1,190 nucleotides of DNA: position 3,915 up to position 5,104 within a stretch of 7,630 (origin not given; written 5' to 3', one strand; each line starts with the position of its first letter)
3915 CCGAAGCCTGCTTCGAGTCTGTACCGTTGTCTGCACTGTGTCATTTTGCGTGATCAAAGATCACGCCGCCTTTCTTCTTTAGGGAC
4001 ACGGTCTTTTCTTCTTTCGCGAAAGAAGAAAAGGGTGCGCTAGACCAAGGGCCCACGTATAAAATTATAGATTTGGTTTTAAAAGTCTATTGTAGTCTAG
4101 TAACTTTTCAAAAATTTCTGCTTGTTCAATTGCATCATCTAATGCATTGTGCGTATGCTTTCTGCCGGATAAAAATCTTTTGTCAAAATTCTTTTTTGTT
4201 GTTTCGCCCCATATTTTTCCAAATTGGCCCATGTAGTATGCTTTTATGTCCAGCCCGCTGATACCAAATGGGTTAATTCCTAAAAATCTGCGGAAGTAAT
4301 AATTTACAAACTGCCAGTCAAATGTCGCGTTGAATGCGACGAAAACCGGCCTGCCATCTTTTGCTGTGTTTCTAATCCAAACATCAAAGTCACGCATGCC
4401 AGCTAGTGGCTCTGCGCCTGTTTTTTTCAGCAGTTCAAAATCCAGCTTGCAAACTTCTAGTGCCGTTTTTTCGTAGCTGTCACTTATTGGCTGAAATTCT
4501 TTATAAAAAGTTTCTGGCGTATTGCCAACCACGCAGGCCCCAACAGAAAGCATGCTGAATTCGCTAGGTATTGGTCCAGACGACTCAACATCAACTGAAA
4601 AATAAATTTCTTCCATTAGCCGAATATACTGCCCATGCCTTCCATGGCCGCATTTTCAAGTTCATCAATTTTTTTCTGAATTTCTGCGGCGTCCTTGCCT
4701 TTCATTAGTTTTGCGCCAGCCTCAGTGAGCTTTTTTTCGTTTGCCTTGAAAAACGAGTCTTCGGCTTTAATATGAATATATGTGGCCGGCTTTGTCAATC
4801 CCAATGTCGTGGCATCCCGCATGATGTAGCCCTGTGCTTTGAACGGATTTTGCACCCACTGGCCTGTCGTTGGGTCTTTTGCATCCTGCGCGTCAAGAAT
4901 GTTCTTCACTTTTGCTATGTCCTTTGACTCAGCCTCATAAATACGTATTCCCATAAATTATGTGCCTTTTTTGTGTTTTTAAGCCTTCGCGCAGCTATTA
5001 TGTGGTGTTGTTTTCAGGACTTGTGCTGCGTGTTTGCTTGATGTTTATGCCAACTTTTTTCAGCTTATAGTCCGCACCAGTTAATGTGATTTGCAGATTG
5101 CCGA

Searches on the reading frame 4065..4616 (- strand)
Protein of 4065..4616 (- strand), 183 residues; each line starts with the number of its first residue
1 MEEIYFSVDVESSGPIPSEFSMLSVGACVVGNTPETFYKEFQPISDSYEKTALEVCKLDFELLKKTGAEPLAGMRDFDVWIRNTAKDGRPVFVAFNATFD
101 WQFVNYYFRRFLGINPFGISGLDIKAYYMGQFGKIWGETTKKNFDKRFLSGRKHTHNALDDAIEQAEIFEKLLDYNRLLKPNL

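Call 7: search_protein_families(library=pfam, proteins=[window:4065-4616:-], max_evalue=0.01)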
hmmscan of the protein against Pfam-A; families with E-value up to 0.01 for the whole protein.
window:4065-4616:- (183 aa): 2 families
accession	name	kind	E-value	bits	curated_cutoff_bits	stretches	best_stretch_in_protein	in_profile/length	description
PF16473.11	Rv2179c-like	-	8.2e-08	32.6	27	1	7-171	4-175/177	3'-5' exoribonuclease Rv2179c-like domain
PF00929.31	RNase_T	-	7.6e-05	23.8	24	1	73-169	73-164/164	Exonuclease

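Call 40: find_homologous_proteins(query=window:4065-4616:-, max_evalue=1e-20)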
Query window:4065-4616:- (183 aa): 1342 proteins with E <= 1e-20 among 1390 candidates; the best 120 are listed.
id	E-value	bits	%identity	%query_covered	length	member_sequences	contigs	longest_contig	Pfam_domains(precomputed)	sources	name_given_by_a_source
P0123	2.7e-121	420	100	100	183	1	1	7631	PF16473.12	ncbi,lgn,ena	-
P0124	2.1e-83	297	74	96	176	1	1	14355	PF00929.32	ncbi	-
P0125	8.5e-78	278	69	96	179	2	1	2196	PF00929.32,PF16473.12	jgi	-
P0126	3.5e-77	276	68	96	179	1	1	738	PF00929.32,PF16473.12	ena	-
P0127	4.2e-77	276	69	96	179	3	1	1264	PF16473.12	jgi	-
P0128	1.3e-75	271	67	94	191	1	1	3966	PF16473.12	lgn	-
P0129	9.8e-75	268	69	95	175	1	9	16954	PF00929.32,PF16473.12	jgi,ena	-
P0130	2.0e-74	267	66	96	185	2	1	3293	PF16473.12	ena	-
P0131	3.3e-74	267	67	96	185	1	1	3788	PF00929.32,PF16473.12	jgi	-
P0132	4.5e-74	266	63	96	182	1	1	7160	PF00929.32,PF16473.12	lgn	-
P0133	1.4e-73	265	65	96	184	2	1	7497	PF00929.32,PF16473.12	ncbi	-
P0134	6.6e-73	262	65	95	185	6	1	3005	PF16473.12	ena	-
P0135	3.6e-72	260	66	95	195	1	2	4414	PF16473.12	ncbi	ncbi:MAG: 3'-5' exonuclease [bacterium]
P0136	3.6e-72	260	65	96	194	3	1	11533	PF00929.32,PF16473.12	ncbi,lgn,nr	ncbi:MAG: 3'-5' exonuclease [Thaumarchaeota archaeon]|nr:3'-5' exonuclease [Nitrososphaerota archaeo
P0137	4.0e-72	260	65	96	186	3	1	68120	PF00929.32,PF16473.12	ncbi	-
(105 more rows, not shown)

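Call 41: find_encoding_contigs(protein=P0124, flank=1500, max_places=3)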
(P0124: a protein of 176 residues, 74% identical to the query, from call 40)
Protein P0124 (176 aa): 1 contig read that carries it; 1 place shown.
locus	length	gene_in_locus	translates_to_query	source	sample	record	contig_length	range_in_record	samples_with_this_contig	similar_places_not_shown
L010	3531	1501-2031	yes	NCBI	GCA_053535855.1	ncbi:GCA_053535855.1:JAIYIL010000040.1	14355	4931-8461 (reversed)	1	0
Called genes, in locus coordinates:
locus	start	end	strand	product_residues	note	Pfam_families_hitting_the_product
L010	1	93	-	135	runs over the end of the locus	-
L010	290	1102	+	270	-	-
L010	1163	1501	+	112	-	-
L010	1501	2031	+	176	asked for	PF00929:RNase_T (weak)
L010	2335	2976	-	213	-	PF22175:Ogg-HhH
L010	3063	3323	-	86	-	PF12961:DUF3850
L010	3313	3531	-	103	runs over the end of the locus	PF00301:Rubredoxin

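Call 42: find_encoding_contigs(protein=P0125, flank=1500, max_places=3)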
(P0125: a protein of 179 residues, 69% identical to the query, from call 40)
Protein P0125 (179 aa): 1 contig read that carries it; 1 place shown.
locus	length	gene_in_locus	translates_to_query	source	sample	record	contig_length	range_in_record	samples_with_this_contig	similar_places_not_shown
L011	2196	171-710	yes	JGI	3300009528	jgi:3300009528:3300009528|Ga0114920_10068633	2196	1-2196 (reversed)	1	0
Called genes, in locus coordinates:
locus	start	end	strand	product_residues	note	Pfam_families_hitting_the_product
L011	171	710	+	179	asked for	PF16473:Rv2179c-like (weak), PF00929:RNase_T (weak)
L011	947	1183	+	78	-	PF01037:AsnC_trans_reg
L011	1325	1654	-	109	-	PF02416:TatA_B_E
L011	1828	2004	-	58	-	-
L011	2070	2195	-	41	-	?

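Call 43: find_encoding_contigs(protein=P0128, flank=1500, max_places=3)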
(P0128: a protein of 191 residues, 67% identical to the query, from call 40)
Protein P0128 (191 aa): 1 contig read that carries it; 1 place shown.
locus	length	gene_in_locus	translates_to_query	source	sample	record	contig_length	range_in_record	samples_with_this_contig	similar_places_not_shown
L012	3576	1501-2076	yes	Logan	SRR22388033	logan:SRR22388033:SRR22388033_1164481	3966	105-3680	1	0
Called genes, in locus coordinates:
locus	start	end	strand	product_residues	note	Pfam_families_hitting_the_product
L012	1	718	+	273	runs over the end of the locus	?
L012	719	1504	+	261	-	PF08843:AbiEii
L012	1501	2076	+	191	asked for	PF16473:Rv2179c-like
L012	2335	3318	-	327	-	PF02899:Phage_int_SAM_1, PF13102:Phage_int_SAM_5 (weak), PF00589:Phage_integrase, PF22823:MrpR_C_cat (weak)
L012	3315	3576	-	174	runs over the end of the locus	-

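Call 44: find_encoding_contigs(protein=P0129, flank=1500, max_places=8)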
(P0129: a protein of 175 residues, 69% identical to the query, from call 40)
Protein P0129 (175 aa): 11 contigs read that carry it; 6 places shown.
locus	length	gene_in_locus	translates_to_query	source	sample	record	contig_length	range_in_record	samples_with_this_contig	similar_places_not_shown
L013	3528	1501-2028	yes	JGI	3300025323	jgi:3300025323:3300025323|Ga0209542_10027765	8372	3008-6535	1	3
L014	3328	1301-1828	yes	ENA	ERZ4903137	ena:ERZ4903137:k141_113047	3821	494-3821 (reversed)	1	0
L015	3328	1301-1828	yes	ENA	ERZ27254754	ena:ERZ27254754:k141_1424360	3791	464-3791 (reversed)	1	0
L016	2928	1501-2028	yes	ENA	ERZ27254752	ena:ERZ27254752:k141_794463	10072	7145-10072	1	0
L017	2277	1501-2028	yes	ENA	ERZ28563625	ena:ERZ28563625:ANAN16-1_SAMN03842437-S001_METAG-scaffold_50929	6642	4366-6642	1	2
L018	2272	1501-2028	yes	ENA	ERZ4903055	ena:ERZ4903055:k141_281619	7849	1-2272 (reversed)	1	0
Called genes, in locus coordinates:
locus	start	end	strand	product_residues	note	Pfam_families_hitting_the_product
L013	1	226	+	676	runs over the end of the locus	PF00432:Prenyltrans, PF13243:SQHop_cyclase_C (faint)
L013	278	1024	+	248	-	-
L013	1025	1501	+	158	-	-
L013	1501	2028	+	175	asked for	PF00929:RNase_T (weak), PF16473:Rv2179c-like (faint)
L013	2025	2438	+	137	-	-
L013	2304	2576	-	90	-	PF03083:MtN3_slv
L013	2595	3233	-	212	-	PF22175:Ogg-HhH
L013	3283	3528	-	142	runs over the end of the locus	PF11969:DcpS_C, PF01230:HIT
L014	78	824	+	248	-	-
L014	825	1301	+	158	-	-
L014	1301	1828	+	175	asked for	PF00929:RNase_T (weak), PF16473:Rv2179c-like (faint)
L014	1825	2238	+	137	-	-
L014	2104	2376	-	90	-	PF03083:MtN3_slv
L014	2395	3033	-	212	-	PF22175:Ogg-HhH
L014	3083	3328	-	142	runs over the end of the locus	PF11969:DcpS_C, PF01230:HIT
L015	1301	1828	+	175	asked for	PF00929:RNase_T (weak), PF16473:Rv2179c-like (faint)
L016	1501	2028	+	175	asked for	PF00929:RNase_T (weak), PF16473:Rv2179c-like (faint)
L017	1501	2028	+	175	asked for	PF00929:RNase_T (weak), PF16473:Rv2179c-like (faint)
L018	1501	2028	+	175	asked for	PF00929:RNase_T (weak), PF16473:Rv2179c-like (faint)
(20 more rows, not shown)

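Call 51: find_encoding_contigs(protein=P0132, flank=1200, max_places=2)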
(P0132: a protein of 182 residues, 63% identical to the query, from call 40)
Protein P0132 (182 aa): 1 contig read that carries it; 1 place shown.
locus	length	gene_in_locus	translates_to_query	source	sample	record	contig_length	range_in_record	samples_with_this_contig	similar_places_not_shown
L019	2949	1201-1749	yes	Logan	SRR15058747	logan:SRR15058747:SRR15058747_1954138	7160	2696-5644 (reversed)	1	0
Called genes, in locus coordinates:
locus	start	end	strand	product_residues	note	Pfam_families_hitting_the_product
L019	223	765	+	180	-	PF01909:NTP_transf_2 (weak), PF18765:Polbeta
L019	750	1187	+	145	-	PF05168:HEPN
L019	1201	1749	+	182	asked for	PF00929:RNase_T (weak), PF16473:Rv2179c-like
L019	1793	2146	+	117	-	PF08279:HTH_11 (weak)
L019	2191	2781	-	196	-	-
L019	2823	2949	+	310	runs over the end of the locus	PF25212:HVO_A0114 (weak)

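Call 52: find_encoding_contigs(protein=P0133, flank=1200, max_places=2)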
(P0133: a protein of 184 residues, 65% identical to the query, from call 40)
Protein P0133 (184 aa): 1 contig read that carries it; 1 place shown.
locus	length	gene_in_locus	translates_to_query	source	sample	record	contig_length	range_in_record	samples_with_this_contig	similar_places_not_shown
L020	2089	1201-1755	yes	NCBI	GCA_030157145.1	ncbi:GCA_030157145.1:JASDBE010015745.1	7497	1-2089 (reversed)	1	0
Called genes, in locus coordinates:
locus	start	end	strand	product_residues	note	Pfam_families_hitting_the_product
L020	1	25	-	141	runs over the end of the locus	-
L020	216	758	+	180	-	PF22600:MTPAP-like_central (faint), PF01909:NTP_transf_2, PF18765:Polbeta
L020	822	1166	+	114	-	PF05168:HEPN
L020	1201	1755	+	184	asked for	PF00929:RNase_T, PF16473:Rv2179c-like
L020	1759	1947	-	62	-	-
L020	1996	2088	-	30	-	?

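Call 53: find_encoding_contigs(protein=P0131, flank=1200, max_places=2)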
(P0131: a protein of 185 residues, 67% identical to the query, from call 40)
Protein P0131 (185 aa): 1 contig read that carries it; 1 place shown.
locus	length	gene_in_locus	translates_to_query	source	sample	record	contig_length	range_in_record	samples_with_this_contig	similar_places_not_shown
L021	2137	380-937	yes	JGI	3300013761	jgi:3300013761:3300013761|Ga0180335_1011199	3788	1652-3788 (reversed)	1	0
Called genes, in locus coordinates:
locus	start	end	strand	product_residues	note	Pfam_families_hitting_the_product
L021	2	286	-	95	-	?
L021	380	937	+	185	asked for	PF16473:Rv2179c-like (weak), PF00929:RNase_T (faint)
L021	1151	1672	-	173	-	-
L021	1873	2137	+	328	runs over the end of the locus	-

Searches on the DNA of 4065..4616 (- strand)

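Call 79: search_rna_families(sources=[L007, L009, L010, L006], threshold=evalue, max_evalue=1)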
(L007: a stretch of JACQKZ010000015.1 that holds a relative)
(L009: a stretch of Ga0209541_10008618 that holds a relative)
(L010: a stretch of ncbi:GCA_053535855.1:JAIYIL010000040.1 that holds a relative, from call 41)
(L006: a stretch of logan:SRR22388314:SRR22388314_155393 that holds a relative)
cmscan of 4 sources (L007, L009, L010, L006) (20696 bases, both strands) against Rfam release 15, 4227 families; matches with E-value up to 1: 3.
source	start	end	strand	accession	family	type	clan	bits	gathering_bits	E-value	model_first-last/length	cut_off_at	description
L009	5047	5139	+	RF00005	tRNA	Gene; tRNA;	CL00001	25.4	29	0.19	1-71/71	no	tRNA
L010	2265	2334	-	RF04354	Plastid-ycf2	Cis-reg;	-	24.5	65.7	0.37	1-75/75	no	Plastid-ycf2 5UTR RNA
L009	5113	5319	+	RF02656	sot0042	Gene; sRNA;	-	19.8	88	0.2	1-174/174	no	Sense overlapping transcript RNA 0042 (sot)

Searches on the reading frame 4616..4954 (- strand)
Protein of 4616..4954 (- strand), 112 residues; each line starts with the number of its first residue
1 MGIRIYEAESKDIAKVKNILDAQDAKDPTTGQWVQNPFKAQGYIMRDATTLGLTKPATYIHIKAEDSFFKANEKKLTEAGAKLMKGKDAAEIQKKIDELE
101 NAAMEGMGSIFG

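Call 7: search_protein_families(library=pfam, proteins=[window:4616-4954:-], max_evalue=0.01)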
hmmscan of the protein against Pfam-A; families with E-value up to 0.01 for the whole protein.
window:4616-4954:- (112 aa): 0 families

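Call 50: find_homologous_proteins(query=window:4616-4954:-, max_evalue=0.00001)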
Query window:4616-4954:- (112 aa): 2 proteins with E <= 0.00001 among 3 candidates.
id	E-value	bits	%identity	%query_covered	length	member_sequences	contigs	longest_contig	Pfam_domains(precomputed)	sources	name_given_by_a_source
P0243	3.5e-66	238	100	100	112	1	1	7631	-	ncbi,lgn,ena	-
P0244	6.1e-58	211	86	100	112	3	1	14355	-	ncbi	-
